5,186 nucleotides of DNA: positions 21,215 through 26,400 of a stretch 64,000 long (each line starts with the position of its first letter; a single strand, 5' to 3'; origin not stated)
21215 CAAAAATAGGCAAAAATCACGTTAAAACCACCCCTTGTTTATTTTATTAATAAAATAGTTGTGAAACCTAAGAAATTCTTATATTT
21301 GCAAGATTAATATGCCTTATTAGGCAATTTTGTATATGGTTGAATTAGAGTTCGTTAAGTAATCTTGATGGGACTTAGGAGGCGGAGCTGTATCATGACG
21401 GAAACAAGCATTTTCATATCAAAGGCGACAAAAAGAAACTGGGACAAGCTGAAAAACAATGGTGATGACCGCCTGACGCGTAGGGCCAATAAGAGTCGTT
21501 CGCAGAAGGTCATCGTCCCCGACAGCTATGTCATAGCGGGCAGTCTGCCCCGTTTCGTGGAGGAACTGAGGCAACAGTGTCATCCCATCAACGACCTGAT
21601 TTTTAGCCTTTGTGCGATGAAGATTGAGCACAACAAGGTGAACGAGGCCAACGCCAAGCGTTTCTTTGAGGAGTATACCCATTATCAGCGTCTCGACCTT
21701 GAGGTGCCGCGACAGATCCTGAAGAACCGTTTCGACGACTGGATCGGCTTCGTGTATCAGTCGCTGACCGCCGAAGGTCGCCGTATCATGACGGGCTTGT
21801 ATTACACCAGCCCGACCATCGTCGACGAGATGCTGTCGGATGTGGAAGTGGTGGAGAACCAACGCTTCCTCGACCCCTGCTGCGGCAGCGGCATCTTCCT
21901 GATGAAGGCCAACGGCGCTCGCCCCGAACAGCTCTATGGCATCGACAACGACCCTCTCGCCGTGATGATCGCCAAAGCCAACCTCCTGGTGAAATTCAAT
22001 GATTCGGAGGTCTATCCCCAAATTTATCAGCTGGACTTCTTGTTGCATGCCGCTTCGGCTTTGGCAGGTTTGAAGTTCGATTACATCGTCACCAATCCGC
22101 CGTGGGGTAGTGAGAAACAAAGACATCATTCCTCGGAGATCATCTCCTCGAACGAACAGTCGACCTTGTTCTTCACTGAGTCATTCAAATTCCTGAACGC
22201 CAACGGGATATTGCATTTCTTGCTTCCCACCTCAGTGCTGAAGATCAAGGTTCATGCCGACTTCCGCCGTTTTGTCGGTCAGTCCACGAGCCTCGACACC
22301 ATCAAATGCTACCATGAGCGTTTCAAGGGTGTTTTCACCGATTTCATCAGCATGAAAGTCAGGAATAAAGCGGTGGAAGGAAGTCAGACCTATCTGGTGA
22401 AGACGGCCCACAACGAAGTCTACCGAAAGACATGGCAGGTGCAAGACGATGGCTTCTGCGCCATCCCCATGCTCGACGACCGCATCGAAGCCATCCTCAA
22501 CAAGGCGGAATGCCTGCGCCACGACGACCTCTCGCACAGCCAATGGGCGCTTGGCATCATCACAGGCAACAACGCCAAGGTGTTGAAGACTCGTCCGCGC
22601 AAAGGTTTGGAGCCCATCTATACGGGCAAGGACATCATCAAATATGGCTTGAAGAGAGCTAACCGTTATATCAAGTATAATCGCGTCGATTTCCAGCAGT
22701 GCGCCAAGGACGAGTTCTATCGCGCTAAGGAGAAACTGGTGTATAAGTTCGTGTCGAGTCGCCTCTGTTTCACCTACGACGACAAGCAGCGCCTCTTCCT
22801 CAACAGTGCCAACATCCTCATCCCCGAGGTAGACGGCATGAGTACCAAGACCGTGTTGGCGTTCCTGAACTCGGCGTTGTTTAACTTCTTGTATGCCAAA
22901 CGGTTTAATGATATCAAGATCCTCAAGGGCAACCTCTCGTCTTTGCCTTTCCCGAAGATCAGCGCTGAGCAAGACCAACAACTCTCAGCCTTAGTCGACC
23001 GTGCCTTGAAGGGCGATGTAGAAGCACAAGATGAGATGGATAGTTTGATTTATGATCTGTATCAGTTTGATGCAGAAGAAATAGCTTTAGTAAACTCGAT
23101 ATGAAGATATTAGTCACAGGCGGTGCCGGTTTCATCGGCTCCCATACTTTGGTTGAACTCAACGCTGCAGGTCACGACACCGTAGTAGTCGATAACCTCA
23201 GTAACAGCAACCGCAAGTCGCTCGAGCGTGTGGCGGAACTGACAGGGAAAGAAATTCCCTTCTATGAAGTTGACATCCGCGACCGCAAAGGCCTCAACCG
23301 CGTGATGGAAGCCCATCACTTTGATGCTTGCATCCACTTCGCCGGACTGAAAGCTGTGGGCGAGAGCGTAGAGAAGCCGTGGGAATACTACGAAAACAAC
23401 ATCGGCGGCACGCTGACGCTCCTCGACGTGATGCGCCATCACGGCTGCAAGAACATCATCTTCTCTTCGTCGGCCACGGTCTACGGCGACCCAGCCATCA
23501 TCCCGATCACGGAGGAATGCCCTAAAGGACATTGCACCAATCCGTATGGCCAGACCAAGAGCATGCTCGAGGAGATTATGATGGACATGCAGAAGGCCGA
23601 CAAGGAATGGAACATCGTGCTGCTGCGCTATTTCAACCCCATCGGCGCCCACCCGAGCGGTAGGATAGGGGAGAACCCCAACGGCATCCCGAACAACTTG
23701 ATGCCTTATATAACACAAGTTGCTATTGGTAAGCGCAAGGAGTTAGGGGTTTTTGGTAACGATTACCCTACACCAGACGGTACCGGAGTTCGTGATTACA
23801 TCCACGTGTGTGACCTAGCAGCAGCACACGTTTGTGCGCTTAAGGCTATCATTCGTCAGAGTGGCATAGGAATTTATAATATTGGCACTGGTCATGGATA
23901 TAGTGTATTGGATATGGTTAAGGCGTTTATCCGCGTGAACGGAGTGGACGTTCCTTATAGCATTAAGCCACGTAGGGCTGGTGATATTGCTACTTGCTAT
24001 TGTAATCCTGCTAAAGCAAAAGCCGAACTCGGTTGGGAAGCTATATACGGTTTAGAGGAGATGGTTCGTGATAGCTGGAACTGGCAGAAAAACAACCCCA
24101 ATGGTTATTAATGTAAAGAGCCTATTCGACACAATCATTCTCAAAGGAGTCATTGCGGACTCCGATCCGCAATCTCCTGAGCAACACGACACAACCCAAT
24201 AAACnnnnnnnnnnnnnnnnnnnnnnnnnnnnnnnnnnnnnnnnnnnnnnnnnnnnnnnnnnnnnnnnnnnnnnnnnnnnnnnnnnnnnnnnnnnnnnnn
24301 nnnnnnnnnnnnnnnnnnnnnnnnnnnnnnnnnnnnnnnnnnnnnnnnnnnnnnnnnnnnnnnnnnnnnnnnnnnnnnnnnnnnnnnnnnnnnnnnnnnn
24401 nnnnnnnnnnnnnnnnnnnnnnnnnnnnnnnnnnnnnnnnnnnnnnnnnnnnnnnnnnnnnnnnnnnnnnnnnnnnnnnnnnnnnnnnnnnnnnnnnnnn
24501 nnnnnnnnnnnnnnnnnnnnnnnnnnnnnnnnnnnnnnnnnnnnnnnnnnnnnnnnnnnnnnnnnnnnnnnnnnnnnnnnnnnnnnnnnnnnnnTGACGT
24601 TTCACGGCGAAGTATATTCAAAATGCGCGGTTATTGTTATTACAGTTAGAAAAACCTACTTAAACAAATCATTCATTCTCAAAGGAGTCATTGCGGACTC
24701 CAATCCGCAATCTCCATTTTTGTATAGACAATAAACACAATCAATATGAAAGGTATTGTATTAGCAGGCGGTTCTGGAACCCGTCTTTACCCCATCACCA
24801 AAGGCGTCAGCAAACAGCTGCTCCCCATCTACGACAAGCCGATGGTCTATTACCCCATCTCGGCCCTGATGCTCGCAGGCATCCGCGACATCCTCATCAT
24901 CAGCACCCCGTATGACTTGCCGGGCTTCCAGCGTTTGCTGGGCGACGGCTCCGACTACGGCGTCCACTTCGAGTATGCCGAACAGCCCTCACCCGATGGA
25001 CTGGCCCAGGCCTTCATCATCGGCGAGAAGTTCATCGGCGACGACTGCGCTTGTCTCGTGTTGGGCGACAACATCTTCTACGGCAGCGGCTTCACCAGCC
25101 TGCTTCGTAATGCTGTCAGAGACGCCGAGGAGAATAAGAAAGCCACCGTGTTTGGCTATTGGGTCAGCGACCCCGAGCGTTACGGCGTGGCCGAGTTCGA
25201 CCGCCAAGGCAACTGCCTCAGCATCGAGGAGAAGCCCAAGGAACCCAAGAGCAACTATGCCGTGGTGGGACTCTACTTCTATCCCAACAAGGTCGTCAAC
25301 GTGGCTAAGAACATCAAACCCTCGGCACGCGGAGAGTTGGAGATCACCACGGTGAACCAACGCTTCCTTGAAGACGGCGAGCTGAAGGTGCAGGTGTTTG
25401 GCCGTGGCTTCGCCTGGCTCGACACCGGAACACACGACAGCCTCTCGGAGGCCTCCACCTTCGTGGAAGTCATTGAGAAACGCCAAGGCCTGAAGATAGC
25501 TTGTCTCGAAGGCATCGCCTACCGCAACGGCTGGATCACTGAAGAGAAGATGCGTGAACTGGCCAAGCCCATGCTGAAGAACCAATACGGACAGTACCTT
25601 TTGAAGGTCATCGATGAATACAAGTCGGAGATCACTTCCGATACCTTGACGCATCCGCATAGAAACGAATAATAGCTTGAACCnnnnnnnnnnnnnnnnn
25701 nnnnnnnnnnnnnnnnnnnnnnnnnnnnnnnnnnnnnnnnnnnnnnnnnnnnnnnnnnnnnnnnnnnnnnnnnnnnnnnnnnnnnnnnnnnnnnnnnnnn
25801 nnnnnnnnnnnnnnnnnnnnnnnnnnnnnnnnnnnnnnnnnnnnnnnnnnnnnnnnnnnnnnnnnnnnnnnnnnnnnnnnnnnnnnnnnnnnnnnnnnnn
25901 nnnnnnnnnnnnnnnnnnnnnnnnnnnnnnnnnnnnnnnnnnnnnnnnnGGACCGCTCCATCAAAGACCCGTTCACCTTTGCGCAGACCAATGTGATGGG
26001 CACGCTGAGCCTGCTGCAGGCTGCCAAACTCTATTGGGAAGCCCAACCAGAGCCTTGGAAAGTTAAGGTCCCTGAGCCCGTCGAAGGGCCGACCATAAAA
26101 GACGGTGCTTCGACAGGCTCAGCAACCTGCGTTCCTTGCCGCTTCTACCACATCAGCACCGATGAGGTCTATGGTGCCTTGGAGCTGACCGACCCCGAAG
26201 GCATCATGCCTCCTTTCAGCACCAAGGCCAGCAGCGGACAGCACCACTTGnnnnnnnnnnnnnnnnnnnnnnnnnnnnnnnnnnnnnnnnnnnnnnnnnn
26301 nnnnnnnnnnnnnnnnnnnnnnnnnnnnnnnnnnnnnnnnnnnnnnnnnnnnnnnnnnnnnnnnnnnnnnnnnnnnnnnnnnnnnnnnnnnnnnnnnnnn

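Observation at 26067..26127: Palindromic element B1 inserted in frame in dTDP-glucose 4,6-dehydratase (rfbB)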

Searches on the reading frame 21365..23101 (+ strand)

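Call 69: search_protein_families(library=pfam, proteins=[window:21365-23101:+], max_evalue=0.00001)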
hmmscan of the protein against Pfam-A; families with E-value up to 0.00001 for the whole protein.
window:21365-23101:+ (579 aa): 6 families
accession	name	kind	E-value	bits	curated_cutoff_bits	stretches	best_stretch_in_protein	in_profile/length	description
PF12950.13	TaqI_C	-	2.5e-22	79.8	26.5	1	417-528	2-117/118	TaqI-like C-terminal specificity domain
PF07669.17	Eco57I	-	6.5e-13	49.6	25.3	1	188-313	1-162/171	Eco57I restriction-modification methylase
PF02384.22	N6_Mtase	-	6.2e-12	45.9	20.4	1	142-254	24-143/311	N-6 DNA Methylase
PF01170.24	UPF0020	-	9.9e-08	32.3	22.3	1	150-257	14-141/197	RMKL-like, methyltransferase domain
PF05175.20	MTS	-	9.3e-07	29.1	23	1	157-283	24-136/170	Methyltransferase small domain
PF06325.19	PrmA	-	2.8e-06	27.5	22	0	162-244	159-233/296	Ribosomal protein L11 methyltransferase (PrmA)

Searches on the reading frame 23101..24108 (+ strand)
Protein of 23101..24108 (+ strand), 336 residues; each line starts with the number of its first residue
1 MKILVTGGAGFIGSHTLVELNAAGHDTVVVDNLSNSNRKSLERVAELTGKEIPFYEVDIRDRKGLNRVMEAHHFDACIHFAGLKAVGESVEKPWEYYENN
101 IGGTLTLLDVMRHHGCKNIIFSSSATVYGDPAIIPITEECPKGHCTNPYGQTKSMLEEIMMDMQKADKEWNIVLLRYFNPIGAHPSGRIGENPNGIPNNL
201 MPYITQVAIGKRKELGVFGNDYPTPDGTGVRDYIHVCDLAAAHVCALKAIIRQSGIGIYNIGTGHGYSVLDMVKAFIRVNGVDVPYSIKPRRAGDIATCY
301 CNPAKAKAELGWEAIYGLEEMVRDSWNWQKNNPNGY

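Call 69: search_protein_families(library=pfam, proteins=[window:23101-24108:+], max_evalue=0.00001)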
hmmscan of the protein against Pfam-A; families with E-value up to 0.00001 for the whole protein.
window:23101-24108:+ (336 aa): 8 families
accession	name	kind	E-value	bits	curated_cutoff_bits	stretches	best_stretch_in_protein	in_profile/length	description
PF01370.27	Epimerase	-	1.3e-58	198.6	20.9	1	3-262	1-240/240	NAD dependent epimerase/dehydratase family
PF16363.11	GDP_Man_Dehyd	-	2.8e-58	198.4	27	1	4-324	1-331/332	GDP-mannose 4,6 dehydratase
PF01073.25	3Beta_HSD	-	5.5e-18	65.4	22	1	4-162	1-159/280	3-beta hydroxysteroid dehydrogenase/isomerase family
PF02719.21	Polysacc_synt_2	-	7e-17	62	20.2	1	3-183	1-174/293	Polysaccharide biosynthesis protein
PF04321.23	RmlD_sub_bind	-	5e-10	39.4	27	1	1-162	1-138/287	RmlD substrate binding domain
PF00106.31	adh_short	-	4e-06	26.9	26.6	1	3-83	3-87/195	short chain dehydrogenase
PF07993.18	NAD_binding_4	-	6.1e-06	26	20.1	0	5-176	1-203/258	Male sterility protein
PF08659.16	KR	-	9.1e-06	26.1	22.6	0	3-130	3-143/180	KR domain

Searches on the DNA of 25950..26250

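Call 28: search_rna_families(source=window, start=25950, end=26250, threshold=evalue, max_evalue=10)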
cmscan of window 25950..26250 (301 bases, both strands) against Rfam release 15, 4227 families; matches with E-value up to 10: 10.
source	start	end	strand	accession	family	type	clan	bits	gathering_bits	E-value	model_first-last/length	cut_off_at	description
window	26066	26128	-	RF02901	AaHKsRNA41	Gene; sRNA;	-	20.6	97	0.0094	8-95/187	no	Aggregatibacter sRNA 41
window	26065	26130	-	RF04114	MIR4374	Gene; miRNA;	-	17.9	105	0.29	1-119/119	no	MIR4374 microRNA precursor family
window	26072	26122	+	RF02901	AaHKsRNA41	Gene; sRNA;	-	16.5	97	0.12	14-89/187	no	Aggregatibacter sRNA 41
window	26054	26137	+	RF04114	MIR4374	Gene; miRNA;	-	15.8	105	1.1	1-119/119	no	MIR4374 microRNA precursor family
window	26072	26122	-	RF02094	mir-1803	Gene; miRNA;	-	15.1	95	4.4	1-76/76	no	mir-1803 microRNA precursor microRNA precursor family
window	25988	26058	+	RF00157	SNORD39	Gene; snRNA; snoRNA; CD-box;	CL00057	13.2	35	4.5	1-80/80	no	Small nucleolar RNA SNORD55/SNORD39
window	26038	26060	-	RF01872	MEG3_2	Gene; lncRNA;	-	12.4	60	4.3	83-105/105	no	Maternally expressed 3 conserved region 2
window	26066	26128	-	RF04153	MIR856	Gene; miRNA;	-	11.3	297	1.5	1-258/258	no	MIR856 microRNA precursor family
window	26175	26207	-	RF02248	Six3os1_3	Gene; lncRNA;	-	10.6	40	2.1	1-75/75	no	Six3os1 conserved region 3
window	26014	26086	+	RF02042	HOTTIP_3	Gene; lncRNA;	-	4.8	50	5.7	267-353/353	no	HOXA transcript at the distal tip, conserved region 3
